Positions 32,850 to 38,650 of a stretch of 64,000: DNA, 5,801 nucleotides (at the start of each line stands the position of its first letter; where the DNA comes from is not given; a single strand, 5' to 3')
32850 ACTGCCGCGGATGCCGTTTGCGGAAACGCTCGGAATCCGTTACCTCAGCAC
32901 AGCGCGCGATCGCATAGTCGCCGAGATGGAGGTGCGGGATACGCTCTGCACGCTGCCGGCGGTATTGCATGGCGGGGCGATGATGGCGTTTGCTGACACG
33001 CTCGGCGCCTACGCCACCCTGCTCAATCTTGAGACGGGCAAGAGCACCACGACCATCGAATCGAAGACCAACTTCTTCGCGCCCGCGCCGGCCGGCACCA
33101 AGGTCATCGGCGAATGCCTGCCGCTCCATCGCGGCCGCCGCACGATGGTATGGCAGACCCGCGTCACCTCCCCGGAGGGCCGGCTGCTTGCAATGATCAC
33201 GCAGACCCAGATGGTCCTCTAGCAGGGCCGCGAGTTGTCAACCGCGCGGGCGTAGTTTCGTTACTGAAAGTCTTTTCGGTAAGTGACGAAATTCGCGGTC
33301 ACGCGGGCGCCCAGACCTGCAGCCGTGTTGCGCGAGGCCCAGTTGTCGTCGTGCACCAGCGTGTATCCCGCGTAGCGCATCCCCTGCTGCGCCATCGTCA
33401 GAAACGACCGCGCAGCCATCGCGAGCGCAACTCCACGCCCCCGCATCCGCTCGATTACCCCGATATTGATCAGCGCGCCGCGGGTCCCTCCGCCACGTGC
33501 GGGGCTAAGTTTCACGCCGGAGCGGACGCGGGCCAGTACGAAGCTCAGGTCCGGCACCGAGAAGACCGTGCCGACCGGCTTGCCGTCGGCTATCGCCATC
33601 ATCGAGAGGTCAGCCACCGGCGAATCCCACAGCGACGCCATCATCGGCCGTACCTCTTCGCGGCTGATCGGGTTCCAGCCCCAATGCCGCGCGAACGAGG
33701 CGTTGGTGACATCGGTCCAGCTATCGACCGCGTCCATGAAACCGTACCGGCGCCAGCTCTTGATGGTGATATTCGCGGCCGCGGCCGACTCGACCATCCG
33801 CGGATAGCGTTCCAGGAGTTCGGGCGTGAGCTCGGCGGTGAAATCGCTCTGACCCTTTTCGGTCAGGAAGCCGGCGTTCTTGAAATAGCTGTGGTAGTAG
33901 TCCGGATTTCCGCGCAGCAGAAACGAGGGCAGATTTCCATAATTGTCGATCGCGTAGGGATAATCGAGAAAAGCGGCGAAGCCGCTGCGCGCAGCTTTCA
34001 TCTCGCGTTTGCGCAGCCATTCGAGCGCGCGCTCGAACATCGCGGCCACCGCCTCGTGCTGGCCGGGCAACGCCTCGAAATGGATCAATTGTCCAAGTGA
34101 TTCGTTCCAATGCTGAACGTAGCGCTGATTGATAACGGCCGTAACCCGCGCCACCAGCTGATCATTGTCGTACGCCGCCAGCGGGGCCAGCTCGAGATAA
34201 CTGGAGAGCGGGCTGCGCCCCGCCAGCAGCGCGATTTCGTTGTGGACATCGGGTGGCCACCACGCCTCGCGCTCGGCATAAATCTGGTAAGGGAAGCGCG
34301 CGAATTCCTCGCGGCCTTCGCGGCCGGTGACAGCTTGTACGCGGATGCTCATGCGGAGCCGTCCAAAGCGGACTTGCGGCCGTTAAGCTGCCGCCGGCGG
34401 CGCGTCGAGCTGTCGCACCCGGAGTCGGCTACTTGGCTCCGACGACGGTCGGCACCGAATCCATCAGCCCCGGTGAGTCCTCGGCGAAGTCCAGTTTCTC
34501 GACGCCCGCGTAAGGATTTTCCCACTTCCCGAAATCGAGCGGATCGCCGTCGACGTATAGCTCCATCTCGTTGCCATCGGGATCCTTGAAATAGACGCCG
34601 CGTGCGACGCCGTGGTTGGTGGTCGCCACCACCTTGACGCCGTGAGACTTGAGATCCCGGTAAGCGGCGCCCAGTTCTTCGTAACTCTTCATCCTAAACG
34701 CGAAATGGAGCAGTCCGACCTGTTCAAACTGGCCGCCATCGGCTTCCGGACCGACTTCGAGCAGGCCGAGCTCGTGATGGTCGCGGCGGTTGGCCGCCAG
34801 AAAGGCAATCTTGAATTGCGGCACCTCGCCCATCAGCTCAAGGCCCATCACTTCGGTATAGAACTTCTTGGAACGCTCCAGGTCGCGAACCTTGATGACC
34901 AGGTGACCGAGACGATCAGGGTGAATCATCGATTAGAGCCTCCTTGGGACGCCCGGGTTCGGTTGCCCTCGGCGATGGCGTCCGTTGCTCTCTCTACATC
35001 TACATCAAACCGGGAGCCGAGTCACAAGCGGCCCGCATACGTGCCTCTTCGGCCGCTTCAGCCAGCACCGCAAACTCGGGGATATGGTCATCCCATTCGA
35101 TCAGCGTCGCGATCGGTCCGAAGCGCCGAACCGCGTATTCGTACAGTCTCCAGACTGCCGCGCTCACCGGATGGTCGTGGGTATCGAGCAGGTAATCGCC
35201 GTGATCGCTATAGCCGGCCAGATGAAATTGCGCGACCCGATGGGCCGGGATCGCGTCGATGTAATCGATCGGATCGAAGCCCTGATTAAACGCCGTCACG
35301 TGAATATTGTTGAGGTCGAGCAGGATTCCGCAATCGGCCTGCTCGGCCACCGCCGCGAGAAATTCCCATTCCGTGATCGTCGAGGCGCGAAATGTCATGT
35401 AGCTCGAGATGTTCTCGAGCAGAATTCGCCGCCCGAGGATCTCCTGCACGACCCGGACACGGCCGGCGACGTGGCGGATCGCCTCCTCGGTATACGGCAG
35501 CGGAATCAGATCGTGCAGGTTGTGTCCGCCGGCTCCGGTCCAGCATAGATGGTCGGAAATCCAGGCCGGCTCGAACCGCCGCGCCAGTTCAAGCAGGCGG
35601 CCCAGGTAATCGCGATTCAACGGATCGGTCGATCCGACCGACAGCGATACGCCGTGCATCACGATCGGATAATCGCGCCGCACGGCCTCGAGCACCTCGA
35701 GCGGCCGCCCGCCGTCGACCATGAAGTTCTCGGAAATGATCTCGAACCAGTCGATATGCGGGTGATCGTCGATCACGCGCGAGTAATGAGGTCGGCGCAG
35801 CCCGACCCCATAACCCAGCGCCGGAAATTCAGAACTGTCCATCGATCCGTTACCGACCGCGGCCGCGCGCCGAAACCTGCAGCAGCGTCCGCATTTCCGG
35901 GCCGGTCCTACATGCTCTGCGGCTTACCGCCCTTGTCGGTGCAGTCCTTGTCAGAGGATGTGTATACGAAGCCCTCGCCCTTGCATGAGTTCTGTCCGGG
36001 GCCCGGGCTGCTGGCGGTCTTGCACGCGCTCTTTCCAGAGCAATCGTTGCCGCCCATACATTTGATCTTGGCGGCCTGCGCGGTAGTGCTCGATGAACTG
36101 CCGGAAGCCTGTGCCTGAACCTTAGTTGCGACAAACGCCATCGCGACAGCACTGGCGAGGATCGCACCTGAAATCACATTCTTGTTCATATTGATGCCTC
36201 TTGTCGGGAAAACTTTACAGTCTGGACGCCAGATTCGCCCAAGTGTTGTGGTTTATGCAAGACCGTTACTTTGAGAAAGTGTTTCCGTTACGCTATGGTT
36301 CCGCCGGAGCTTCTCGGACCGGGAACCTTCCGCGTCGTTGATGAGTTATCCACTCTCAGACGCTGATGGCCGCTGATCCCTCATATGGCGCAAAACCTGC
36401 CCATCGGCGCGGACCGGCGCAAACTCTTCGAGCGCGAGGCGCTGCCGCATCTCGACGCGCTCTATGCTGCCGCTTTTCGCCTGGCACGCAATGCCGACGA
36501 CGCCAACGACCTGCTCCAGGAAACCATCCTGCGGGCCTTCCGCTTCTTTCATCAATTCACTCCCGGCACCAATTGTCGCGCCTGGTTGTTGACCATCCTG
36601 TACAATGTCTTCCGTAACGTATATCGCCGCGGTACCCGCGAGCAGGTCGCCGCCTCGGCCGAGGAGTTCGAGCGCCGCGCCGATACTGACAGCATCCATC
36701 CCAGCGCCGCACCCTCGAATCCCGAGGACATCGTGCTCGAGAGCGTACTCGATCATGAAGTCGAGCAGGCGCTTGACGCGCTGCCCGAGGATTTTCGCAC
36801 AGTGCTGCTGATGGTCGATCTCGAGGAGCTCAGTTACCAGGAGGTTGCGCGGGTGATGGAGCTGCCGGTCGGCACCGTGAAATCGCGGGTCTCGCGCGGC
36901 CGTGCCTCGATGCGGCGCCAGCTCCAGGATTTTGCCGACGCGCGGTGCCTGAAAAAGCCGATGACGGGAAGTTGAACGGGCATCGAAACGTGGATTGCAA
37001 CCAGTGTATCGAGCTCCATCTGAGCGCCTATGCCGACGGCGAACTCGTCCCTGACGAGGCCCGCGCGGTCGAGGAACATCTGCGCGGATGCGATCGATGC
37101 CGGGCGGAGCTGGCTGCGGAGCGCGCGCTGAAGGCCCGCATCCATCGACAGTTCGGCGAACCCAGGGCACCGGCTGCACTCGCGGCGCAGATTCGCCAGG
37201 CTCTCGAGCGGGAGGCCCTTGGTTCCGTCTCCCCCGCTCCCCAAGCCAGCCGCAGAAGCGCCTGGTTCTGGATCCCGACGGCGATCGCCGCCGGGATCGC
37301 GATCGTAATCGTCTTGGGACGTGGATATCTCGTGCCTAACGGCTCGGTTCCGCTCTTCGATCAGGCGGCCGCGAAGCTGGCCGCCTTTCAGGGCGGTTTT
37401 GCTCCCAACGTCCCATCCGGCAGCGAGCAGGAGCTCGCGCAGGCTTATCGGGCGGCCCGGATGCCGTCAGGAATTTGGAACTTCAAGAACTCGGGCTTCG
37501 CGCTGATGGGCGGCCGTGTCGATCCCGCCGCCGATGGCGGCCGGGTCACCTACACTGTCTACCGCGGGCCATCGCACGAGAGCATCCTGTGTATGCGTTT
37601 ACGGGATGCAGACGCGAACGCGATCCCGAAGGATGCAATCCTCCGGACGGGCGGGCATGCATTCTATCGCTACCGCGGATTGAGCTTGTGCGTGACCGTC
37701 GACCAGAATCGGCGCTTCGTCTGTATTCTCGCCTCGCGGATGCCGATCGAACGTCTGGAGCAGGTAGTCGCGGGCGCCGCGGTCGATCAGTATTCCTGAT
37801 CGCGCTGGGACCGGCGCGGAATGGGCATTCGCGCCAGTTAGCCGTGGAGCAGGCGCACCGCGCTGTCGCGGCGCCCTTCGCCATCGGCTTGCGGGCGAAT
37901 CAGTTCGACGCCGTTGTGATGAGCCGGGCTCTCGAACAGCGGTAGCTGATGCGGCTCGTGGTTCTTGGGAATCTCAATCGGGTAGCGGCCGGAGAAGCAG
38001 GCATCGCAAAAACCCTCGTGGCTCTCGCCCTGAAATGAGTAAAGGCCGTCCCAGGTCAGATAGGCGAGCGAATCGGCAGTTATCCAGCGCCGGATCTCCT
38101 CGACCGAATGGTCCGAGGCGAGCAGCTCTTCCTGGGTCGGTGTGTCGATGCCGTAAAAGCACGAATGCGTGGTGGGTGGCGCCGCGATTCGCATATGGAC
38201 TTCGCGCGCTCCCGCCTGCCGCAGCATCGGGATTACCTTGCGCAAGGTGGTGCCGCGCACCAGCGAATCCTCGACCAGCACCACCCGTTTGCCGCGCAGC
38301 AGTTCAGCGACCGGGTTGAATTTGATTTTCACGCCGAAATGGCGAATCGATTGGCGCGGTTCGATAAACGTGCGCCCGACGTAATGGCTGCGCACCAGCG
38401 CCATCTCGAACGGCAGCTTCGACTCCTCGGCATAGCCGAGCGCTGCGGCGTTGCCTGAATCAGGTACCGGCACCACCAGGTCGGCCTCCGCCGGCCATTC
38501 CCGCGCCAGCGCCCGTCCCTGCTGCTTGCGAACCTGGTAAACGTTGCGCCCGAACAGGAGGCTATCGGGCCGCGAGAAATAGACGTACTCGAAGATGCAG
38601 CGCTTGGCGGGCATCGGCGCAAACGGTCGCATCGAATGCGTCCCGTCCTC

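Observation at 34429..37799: Bufferin-type RiPP locus: secreted Cys-rich DUF2282-like peptide plus DUF692 (MNIO) enzyme, divergent from an ECF sigma/anti-sigma pair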

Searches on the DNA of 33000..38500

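Call 56: search_rna_families(source=window, start=33000, end=38500, threshold=evalue, max_evalue=1)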
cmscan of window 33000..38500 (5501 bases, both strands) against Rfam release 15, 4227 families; matches with E-value up to 1: 1.
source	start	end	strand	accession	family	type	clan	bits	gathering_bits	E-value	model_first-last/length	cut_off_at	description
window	33967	34057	-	RF02552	RcsR1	Gene; sRNA;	-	24.5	60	0.085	1-96/96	no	RcsR1 sRNA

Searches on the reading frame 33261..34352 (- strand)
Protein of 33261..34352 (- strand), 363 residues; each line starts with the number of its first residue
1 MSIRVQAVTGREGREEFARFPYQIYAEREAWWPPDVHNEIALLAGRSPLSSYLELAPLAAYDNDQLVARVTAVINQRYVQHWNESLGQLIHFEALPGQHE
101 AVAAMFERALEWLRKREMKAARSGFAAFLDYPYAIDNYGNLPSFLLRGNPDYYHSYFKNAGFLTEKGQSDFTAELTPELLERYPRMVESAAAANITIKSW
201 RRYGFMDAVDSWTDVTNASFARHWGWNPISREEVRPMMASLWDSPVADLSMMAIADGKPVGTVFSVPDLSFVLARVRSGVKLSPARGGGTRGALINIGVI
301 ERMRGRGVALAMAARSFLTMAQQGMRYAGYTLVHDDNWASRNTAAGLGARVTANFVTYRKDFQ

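Call 3: search_protein_families(library=pfam, proteins=[window:33261-34352:-], max_evalue=1)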
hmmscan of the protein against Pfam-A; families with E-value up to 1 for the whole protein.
window:33261-34352:- (363 aa): 1 family
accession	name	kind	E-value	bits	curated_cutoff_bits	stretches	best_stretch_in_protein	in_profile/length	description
PF00583.31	Acetyltransf_1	-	0.00021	22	20.7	1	246-344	31-111/116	Acetyltransferase (GNAT) family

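Call 4: search_protein_families(library=ncbifam, proteins=[window:33261-34352:-], max_evalue=1)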
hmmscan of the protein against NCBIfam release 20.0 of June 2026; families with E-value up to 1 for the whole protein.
window:33261-34352:- (363 aa): 0 families
